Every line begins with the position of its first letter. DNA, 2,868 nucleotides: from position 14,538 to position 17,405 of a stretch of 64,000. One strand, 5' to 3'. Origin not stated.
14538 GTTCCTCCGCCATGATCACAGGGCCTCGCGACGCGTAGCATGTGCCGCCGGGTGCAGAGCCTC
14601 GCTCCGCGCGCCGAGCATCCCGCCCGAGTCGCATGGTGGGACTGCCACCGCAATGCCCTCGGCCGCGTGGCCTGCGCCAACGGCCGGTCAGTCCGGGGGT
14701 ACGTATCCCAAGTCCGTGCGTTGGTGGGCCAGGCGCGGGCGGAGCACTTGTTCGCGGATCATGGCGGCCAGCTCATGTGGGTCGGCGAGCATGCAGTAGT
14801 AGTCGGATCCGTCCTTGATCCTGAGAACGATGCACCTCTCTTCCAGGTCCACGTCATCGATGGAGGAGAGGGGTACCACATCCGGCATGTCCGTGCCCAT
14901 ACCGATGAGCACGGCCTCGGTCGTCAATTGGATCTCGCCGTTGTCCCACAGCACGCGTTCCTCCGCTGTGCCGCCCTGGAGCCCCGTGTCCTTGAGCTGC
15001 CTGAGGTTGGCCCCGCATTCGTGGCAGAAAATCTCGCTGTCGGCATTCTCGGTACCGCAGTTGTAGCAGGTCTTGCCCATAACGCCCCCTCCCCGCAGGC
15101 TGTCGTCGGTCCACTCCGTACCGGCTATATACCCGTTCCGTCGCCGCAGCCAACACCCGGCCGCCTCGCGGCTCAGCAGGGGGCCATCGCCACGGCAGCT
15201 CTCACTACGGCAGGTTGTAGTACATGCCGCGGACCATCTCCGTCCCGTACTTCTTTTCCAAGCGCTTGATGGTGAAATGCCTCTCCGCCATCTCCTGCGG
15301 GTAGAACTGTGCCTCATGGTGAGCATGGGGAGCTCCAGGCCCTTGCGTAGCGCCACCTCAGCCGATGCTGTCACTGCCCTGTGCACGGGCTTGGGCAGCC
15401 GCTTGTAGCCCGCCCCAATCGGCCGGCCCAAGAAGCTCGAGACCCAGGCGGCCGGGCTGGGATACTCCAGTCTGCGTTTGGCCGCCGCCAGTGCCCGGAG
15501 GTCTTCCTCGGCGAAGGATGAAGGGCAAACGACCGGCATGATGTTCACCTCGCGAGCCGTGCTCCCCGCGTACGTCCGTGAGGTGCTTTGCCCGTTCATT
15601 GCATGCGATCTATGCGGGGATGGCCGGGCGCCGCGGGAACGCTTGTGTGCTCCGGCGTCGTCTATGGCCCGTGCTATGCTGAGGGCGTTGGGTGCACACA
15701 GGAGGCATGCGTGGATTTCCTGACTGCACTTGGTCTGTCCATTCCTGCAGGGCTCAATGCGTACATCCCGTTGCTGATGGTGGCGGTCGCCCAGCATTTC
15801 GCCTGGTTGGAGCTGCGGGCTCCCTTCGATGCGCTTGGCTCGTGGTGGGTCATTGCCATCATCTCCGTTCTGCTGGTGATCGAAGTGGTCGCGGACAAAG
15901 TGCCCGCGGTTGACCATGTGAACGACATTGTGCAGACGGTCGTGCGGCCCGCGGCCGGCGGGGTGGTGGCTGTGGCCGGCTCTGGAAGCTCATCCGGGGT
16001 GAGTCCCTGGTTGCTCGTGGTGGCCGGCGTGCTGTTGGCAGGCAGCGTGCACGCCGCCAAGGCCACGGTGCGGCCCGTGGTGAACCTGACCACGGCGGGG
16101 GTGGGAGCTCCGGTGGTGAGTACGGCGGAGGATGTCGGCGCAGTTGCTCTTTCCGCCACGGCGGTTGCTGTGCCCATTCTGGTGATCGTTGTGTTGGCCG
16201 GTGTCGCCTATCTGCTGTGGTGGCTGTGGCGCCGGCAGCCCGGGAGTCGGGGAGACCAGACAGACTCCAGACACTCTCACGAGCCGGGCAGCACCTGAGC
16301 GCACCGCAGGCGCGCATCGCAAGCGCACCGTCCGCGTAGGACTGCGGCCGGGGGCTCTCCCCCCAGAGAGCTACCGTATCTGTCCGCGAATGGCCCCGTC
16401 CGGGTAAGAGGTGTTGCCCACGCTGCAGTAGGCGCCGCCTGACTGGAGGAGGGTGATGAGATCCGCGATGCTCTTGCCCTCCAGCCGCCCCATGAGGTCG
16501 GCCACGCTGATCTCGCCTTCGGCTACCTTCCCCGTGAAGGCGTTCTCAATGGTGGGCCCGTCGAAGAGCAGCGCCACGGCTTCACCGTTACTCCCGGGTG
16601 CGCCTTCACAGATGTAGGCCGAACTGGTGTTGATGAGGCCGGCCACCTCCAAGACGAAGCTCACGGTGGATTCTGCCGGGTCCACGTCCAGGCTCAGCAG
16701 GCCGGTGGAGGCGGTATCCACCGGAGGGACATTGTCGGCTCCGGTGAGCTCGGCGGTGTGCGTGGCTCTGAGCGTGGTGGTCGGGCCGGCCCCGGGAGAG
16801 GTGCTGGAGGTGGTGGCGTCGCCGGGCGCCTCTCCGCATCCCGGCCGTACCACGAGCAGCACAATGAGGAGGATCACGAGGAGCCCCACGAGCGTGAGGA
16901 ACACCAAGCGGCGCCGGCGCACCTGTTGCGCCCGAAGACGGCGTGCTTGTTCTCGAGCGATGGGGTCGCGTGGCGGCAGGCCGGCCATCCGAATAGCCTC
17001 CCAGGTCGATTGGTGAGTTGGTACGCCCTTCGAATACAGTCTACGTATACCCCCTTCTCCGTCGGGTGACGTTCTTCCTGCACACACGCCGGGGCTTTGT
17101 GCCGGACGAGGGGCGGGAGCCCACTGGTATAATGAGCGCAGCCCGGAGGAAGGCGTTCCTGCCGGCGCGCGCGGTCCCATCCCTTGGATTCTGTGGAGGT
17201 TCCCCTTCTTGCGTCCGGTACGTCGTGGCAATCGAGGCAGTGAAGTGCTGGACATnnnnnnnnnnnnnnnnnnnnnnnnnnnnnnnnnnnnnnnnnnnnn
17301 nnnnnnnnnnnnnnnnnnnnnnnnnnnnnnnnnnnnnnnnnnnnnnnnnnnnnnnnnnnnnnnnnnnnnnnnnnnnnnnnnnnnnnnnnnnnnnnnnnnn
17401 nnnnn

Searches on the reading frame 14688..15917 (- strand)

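Call 57: search_protein_families(library=pfam, proteins=[window:14688-15917:-], max_evalue=0.0001)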
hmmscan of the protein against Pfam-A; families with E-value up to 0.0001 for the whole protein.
window:14688-15917:- (409 aa): 1 family
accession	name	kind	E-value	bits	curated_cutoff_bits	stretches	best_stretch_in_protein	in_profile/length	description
PF13240.11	Zn_Ribbon_1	-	4.3e-05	23.6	25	1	284-305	2-23/23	zinc-ribbon domain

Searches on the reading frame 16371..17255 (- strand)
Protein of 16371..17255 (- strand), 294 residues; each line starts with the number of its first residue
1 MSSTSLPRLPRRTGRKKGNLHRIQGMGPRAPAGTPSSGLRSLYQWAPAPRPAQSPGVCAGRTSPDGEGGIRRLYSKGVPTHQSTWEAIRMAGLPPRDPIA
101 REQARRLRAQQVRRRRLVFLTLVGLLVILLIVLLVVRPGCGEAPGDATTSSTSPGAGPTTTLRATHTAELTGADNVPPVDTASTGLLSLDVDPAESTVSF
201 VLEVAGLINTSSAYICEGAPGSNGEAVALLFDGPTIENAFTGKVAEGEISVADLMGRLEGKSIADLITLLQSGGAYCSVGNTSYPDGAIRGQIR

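Call 57: search_protein_families(library=pfam, proteins=[window:16371-17255:-], max_evalue=0.0001)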
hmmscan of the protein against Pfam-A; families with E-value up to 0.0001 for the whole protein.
window:16371-17255:- (294 aa): 1 family
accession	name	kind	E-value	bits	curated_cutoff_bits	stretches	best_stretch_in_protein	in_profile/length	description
PF07452.17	CHRD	-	4.2e-18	66.8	24.1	1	167-293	2-117/117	CHRD domain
